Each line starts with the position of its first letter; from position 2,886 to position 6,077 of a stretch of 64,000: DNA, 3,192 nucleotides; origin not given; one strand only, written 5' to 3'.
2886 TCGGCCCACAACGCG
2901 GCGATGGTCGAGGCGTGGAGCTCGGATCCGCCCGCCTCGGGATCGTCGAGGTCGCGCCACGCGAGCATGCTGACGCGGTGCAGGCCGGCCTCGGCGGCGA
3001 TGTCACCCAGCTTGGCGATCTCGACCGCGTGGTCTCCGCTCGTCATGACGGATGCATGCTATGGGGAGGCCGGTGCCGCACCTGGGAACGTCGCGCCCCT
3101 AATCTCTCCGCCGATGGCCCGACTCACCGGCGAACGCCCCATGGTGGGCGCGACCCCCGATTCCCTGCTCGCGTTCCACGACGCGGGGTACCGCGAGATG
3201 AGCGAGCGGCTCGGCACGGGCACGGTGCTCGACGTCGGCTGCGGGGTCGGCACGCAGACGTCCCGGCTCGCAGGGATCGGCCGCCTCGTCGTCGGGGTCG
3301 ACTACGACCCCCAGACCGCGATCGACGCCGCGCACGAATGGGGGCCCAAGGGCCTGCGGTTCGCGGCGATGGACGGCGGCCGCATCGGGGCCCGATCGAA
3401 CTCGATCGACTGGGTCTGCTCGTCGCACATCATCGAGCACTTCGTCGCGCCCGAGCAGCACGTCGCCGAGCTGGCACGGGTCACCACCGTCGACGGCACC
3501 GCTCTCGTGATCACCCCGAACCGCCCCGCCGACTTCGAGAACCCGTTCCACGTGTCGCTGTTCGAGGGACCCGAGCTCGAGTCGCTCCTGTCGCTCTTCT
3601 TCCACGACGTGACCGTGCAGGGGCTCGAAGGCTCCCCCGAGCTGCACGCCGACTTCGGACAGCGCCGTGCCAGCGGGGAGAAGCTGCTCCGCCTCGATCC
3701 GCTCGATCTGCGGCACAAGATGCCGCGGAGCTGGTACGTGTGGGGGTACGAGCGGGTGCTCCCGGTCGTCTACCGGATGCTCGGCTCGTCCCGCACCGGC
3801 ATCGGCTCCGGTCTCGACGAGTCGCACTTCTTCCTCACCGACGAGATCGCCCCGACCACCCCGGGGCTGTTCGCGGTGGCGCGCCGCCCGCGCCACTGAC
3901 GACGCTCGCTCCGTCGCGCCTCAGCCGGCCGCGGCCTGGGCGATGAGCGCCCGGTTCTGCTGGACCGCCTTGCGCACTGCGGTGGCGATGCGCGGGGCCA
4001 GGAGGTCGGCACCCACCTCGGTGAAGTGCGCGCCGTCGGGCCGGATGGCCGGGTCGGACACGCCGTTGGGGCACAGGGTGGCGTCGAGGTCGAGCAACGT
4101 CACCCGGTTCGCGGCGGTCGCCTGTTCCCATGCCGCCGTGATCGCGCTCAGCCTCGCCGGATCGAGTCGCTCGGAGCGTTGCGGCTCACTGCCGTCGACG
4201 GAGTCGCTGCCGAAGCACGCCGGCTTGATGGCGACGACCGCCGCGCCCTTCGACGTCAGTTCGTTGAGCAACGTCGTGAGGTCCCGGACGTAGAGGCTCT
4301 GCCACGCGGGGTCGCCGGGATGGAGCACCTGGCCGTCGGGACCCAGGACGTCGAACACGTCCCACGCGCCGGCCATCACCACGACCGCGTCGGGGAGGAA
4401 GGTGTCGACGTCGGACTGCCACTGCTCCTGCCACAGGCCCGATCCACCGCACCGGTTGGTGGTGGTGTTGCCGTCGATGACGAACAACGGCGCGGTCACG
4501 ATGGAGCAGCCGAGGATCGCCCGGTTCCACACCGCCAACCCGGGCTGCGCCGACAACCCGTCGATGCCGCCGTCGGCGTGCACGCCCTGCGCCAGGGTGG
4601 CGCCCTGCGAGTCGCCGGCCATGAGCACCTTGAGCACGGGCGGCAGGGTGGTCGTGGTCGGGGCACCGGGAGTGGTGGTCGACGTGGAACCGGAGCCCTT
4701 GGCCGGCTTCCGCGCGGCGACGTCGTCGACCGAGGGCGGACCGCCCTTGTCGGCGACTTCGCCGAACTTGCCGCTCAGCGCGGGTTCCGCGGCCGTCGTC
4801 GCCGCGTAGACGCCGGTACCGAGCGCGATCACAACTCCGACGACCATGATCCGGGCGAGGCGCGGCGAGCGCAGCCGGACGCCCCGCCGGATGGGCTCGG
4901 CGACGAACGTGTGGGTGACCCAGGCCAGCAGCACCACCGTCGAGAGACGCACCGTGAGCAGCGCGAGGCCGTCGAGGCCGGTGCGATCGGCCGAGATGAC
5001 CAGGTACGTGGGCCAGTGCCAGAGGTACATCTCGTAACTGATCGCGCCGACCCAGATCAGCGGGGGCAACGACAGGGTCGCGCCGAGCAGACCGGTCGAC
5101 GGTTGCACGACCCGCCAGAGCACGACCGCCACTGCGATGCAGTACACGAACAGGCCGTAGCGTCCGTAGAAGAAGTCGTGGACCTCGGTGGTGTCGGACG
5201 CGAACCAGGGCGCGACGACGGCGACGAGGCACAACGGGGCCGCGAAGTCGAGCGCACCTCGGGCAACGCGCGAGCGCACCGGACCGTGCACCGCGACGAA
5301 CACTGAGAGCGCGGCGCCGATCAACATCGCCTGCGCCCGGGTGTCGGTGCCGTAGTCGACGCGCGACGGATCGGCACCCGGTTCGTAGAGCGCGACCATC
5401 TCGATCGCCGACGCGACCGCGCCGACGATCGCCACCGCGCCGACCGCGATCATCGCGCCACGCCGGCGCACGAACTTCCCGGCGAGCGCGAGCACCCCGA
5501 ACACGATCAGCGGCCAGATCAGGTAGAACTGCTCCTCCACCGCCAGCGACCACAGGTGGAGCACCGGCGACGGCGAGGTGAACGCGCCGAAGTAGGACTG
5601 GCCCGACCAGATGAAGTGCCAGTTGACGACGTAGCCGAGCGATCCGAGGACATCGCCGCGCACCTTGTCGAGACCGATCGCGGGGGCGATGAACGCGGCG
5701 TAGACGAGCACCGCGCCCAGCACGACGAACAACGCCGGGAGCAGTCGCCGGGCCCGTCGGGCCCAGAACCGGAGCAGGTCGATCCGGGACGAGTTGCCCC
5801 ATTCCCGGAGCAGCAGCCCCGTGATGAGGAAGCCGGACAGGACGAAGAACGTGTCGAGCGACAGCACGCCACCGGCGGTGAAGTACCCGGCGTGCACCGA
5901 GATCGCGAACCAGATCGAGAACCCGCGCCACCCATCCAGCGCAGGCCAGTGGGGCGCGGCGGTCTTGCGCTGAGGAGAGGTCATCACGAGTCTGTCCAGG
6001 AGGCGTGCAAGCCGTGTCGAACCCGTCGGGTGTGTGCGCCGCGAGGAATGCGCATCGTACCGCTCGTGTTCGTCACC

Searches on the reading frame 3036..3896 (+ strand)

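Call 82: search_protein_families(library=pfam, proteins=[window:3036-3896:+], max_evalue=0.0001)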
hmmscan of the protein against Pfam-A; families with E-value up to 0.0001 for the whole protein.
seq(287 aa): 5 families
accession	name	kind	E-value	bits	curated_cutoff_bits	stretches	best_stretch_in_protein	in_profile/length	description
PF08241.18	Methyltransf_11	-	5e-15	56.3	21.2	1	65-157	1-94/95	Methyltransferase domain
PF13649.12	Methyltransf_25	-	6.3e-11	43.3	27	1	64-154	1-97/97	Methyltransferase domain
PF13847.12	Methyltransf_31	-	6.7e-09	36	27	1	63-164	6-115/145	Methyltransferase domain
PF13489.12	Methyltransf_23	-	5.1e-08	33.3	27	1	60-168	22-126/164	Methyltransferase domain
PF08242.18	Methyltransf_12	-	6.1e-06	27.3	30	1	65-154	1-96/98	Methyltransferase domain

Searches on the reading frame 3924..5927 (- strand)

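Call 82: search_protein_families(library=pfam, proteins=[window:3924-5927:-], max_evalue=0.0001)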
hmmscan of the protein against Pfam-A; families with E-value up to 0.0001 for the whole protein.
seq(668 aa): 4 families
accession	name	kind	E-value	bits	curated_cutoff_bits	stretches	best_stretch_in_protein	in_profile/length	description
PF01757.29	Acyl_transf_3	-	2.8e-16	59.9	31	1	7-335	14-321/326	Acyltransferase domain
PF13472.12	Lipase_GDSL_2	-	5.6e-10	40.4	32.9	1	482-641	39-177/178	GDSL-like Lipase/Acylhydrolase family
PF04311.20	DUF459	-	6.5e-10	39.1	27.2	1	499-648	47-195/197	Protein of unknown function (DUF459)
PF19040.6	SGNH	-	1.3e-07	32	27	1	433-648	25-247/248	SGNH domain (fused to AT3 domains)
